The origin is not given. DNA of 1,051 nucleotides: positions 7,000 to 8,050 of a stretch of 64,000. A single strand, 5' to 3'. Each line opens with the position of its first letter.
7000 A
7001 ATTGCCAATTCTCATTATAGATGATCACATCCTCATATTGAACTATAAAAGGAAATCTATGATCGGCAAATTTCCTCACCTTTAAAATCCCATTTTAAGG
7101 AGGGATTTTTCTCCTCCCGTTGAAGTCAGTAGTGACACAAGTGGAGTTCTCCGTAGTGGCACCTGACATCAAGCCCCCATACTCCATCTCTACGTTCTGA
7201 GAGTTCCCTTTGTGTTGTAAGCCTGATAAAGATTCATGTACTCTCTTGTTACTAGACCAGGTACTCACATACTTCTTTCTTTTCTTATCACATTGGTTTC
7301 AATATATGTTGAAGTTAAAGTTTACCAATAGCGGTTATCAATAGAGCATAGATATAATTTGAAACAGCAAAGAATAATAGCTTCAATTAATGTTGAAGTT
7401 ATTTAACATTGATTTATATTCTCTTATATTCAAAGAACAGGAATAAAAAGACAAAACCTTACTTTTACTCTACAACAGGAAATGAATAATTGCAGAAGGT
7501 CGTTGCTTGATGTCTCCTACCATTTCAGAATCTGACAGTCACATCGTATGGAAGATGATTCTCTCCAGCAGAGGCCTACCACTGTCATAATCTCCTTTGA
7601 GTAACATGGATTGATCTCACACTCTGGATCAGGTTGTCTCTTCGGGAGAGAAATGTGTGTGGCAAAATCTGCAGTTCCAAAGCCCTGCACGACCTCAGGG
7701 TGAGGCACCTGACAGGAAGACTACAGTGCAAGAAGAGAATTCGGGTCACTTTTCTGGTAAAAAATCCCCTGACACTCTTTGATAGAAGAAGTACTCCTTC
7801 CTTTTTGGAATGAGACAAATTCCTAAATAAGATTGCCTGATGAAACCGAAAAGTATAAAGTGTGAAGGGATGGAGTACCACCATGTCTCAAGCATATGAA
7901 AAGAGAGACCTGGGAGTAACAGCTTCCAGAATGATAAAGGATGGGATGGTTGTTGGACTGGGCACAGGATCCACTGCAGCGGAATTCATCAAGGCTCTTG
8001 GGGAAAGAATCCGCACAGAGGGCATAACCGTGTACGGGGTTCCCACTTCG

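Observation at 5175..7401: Two copies of a ~110-bp module built from paired palindromic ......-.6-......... sites flank a degraded gene (MITE-like element or paired operator)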

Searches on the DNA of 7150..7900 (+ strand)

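Call 37: search_rna_families(source=window, start=7150, end=7900, threshold=evalue, max_evalue=10)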
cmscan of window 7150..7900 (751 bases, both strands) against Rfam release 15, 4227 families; matches with E-value up to 10: 2.
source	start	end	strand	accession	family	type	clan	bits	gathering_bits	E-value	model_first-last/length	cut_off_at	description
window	7385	7414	+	RF03803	MIR1886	Gene; miRNA;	-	16.5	62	3.4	9-42/52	no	MIR1886 microRNA precursor family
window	7164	7226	+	RF02308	TtnuCD34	Gene; snRNA; snoRNA; CD-box;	-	15.6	80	4.4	8-64/64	no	Tetrahymena snoRNA TtnuCD34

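Call 44: build_rna_model(alignment_id=A4)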
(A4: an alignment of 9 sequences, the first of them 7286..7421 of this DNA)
Model R1 built from alignment A4 (9 sequences, 137 columns); structure: RNAalifold consensus.
model positions 136; base pairs 18; branch points 1; effective number of sequences 2.68; information 0.59 bits per position. Calibrated on 0.2 Mb of random sequence (short: E-values are rough).
structure used (alignment columns):
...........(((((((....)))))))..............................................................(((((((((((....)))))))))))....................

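Call 45: search_with_rna_model(model_id=R1, sources=[window, L001, L080, L163, L174, L177, L179, L189, L190, L191, L192, L193, L194], max_evalue=1)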
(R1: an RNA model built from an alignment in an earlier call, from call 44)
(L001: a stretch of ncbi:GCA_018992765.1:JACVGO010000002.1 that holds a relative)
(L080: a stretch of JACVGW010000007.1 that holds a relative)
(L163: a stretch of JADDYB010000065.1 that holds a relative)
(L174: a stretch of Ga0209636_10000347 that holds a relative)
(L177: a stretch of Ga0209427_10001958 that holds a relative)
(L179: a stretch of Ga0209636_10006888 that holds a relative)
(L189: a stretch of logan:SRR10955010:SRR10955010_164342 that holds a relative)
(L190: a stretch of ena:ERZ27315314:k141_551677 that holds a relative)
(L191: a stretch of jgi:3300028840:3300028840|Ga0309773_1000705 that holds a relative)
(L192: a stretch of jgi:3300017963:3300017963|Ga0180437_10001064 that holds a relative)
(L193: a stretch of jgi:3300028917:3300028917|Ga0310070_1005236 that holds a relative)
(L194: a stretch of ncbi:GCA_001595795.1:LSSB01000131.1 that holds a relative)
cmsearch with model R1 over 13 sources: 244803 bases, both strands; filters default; matches with E-value up to 1: 30.
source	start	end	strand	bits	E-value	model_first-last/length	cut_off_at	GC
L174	8867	9002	+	142.8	1.4e-24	1-136/136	no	0.29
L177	3391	3525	+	136.1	2.7e-23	1-136/136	no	0.29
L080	3218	3353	-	130.5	3.4e-22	1-136/136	no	0.29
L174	2144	2279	+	128.1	9.8e-22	1-136/136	no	0.3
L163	4056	4191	-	127.5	1.3e-21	1-136/136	no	0.25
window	7286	7421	+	126.1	2.4e-21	1-136/136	no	0.25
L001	12382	12517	+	126.1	2.4e-21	1-136/136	no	0.25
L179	6894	7028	+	125.1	3.7e-21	1-136/136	no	0.26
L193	6692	6826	+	125.1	3.7e-21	1-136/136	no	0.26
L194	6642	6776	+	125.1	3.7e-21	1-136/136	no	0.26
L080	4944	5079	-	115.6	2.5e-19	1-136/136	no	0.32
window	5165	5300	+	115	3.2e-19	1-136/136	no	0.32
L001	10261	10396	+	115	3.2e-19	1-136/136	no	0.32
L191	9384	9519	+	57.9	3.7e-08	1-136/136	no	0.21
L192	9384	9519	+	57.9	3.7e-08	1-136/136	no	0.21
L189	9365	9502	+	50.3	1.1e-06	1-136/136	no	0.17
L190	9365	9502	+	50.3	1.1e-06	1-136/136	no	0.17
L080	4956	5091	+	40.4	8.8e-05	1-136/136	no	0.32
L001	10249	10384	-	38.2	0.00023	1-136/136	no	0.31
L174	8856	8990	-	29.3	0.012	1-136/136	no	0.33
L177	3380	3514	-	28.1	0.022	1-136/136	no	0.31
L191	9373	9506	-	24.1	0.13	1-136/136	no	0.23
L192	9373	9506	-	24.1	0.13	1-136/136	no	0.23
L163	4074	4100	+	23.8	0.14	91-117/136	no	0.19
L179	6984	7010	-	23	0.2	91-117/136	no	0.22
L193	6782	6808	-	23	0.2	91-117/136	no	0.22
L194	6732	6758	-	23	0.2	91-117/136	no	0.22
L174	10620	10732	+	20.6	0.6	1-136/136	no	0.28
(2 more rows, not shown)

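Call 62: search_with_rna_model(model_id=R1, sources=[L195, L196, L197, L198, L199, L200, L201, L202], max_evalue=1)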
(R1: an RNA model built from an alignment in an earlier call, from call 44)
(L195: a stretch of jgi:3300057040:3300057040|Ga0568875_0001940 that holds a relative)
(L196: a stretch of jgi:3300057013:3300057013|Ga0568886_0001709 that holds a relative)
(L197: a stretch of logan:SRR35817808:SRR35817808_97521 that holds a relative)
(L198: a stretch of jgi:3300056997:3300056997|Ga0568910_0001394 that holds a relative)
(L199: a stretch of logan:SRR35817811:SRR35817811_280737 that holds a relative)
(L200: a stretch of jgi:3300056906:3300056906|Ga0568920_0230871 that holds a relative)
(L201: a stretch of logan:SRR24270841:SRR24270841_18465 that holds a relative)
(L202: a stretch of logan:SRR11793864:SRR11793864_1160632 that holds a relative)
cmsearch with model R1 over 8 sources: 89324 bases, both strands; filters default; matches with E-value up to 1: 17.
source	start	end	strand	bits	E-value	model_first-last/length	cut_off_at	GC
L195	9403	9538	+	124.3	1.9e-21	1-136/136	no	0.29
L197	7636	7771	+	122.8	3.7e-21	1-136/136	no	0.28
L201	5825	5960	+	115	1.2e-19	1-136/136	no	0.31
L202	5707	5842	+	115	1.2e-19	1-136/136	no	0.31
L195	7757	7892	+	105.3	9e-18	1-136/136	no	0.32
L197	5990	6125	+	105.3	9e-18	1-136/136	no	0.32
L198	2593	2727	+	93.1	2e-15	1-136/136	no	0.3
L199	1894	2028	+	93.1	2e-15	1-136/136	no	0.3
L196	1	41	+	34.5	0.00045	96-136/136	5'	0.22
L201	5916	5941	-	22.9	0.077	92-117/136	no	0.19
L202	5798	5823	-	22.9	0.077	92-117/136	no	0.19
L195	7745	7880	-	22.8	0.08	1-136/136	no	0.31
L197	5978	6113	-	22.8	0.08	1-136/136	no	0.31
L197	7727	7775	-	22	0.11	66-117/136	no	0.18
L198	2606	2715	-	21.2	0.17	1-136/136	no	0.3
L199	1907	2016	-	21.2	0.17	1-136/136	no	0.3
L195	9494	9542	-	20.8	0.2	66-117/136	no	0.2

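Call 63: search_with_rna_model(model_id=R1, sources=[window, L080, L163, L174, L177, L179, L189, L191, L195, L198, L201], max_evalue=0.00001, make_alignment=true)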
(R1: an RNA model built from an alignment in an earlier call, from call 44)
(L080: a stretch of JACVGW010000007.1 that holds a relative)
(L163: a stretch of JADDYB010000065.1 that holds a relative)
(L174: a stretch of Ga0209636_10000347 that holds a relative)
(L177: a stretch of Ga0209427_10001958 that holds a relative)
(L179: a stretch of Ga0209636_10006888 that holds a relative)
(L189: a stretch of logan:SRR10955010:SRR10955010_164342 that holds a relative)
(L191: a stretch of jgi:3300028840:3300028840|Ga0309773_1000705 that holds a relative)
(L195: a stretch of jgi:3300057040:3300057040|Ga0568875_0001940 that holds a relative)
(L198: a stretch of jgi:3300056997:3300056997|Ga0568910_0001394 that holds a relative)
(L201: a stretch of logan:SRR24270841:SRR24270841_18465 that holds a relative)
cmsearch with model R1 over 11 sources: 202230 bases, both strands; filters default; matches with E-value up to 0.00001: 15.
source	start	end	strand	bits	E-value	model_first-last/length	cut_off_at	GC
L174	8867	9002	+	142.8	1.1e-24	1-136/136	no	0.29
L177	3391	3525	+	136.1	2.2e-23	1-136/136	no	0.29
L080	3218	3353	-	130.5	2.8e-22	1-136/136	no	0.29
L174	2144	2279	+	128.1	8.1e-22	1-136/136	no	0.3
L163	4056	4191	-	127.5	1e-21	1-136/136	no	0.25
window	7286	7421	+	126.1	2e-21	1-136/136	no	0.25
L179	6894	7028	+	125.1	3e-21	1-136/136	no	0.26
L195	9403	9538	+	124.3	4.3e-21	1-136/136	no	0.29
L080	4944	5079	-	115.6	2.1e-19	1-136/136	no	0.32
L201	5825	5960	+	115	2.7e-19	1-136/136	no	0.31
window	5165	5300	+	115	2.7e-19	1-136/136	no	0.32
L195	7757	7892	+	105.3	2e-17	1-136/136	no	0.32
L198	2593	2727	+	93.1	4.6e-15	1-136/136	no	0.3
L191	9384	9519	+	57.9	3e-08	1-136/136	no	0.21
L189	9365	9502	+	50.3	8.9e-07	1-136/136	no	0.17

Alignment A7: 15 matches aligned to the model, 139 columns, each read 5' to 3' on its own strand. Consensus structure (alignment columns), stored with it:
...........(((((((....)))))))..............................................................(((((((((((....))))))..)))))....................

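Call 73: search_with_rna_model(model_id=R1, sources=[L203, L204, L205, L206], max_evalue=1)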
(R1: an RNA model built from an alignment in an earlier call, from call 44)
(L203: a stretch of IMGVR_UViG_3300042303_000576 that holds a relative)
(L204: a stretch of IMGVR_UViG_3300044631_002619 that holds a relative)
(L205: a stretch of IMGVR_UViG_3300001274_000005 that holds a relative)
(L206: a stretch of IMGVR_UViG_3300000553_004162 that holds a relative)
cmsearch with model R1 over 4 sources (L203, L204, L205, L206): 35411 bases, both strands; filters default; matches with E-value up to 1: 5.
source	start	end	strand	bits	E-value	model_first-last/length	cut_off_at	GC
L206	3297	3333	-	26.3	0.0068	81-117/136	no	0.14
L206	3293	3322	+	25.3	0.011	88-117/136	no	0.17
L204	8024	8084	+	22.6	0.036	1-136/136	no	0.3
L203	97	168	-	22.6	0.036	1-136/136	no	0.28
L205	3346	3417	+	22.6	0.036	1-136/136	no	0.28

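Call 90: search_with_rna_model(model_id=R1, sources=[L207, L208, L209, L210, L211, L212, L213], max_evalue=1)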
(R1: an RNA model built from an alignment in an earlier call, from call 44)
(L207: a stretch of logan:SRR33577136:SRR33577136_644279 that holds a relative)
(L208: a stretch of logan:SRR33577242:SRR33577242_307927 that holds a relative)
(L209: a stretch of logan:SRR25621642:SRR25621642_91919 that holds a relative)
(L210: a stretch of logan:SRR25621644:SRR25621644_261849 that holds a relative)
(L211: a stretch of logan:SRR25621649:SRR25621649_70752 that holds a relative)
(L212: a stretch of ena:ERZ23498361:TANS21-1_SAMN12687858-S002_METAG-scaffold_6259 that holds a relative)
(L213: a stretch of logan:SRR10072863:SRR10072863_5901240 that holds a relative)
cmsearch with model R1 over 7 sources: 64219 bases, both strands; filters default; matches with E-value up to 1: 14.
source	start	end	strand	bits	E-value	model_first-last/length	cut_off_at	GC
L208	8444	8579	+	112.1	3.1e-19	1-136/136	no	0.26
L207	7327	7462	+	112.1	3.1e-19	1-136/136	no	0.26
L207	5083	5217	+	95.4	5.3e-16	1-136/136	no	0.27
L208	6201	6335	+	95.4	5.3e-16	1-136/136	no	0.27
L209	5204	5338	+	94.7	7.2e-16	1-136/136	no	0.24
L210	1577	1711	+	94.7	7.2e-16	1-136/136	no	0.24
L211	931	1065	+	94.7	7.2e-16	1-136/136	no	0.24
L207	5072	5205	-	26.5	0.011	1-136/136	no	0.29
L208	6190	6323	-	26.5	0.011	1-136/136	no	0.29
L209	5262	5326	-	24.4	0.028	1-136/136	no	0.25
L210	1635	1699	-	24.4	0.028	1-136/136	no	0.25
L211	989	1053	-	24.4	0.028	1-136/136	no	0.25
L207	7318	7450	-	23.6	0.041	1-136/136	no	0.29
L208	8435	8567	-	23.6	0.041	1-136/136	no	0.29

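Call 91: search_with_rna_model(model_id=R1, source=L191, start=8800, end=9400, filters=off, max_evalue=10, show_alignments=2)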
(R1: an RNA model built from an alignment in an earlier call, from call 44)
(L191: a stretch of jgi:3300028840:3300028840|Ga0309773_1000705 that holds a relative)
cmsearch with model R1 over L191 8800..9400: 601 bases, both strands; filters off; matches with E-value up to 10: 15.
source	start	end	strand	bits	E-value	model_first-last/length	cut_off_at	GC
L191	8902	9000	-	7.2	0.57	1-136/136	no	0.3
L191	9272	9327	+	4.7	1.8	1-136/136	no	0.27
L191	8823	8868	+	4.4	1.9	72-117/136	no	0.2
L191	8833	8864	-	3.4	3.1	1-136/136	no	0.19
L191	9169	9198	-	3.4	3.1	1-136/136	no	0.13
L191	9326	9375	-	3.4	3.1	1-136/136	no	0.22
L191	9103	9134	-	3.1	3.6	1-136/136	no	0.16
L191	8996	9033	+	2.6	4.5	1-136/136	no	0.21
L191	9230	9258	+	2.3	5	1-136/136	no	0.17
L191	9225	9256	-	2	5.7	1-136/136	no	0.12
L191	8925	8963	+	2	5.8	1-136/136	no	0.21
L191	9104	9162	+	1.8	6.2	48-117/136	no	0.2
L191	9062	9101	-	1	9.2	72-117/136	no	0.17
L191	8875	8919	+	0.9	9.6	1-136/136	no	0.24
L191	9334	9359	+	0.8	9.9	1-136/136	no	0.19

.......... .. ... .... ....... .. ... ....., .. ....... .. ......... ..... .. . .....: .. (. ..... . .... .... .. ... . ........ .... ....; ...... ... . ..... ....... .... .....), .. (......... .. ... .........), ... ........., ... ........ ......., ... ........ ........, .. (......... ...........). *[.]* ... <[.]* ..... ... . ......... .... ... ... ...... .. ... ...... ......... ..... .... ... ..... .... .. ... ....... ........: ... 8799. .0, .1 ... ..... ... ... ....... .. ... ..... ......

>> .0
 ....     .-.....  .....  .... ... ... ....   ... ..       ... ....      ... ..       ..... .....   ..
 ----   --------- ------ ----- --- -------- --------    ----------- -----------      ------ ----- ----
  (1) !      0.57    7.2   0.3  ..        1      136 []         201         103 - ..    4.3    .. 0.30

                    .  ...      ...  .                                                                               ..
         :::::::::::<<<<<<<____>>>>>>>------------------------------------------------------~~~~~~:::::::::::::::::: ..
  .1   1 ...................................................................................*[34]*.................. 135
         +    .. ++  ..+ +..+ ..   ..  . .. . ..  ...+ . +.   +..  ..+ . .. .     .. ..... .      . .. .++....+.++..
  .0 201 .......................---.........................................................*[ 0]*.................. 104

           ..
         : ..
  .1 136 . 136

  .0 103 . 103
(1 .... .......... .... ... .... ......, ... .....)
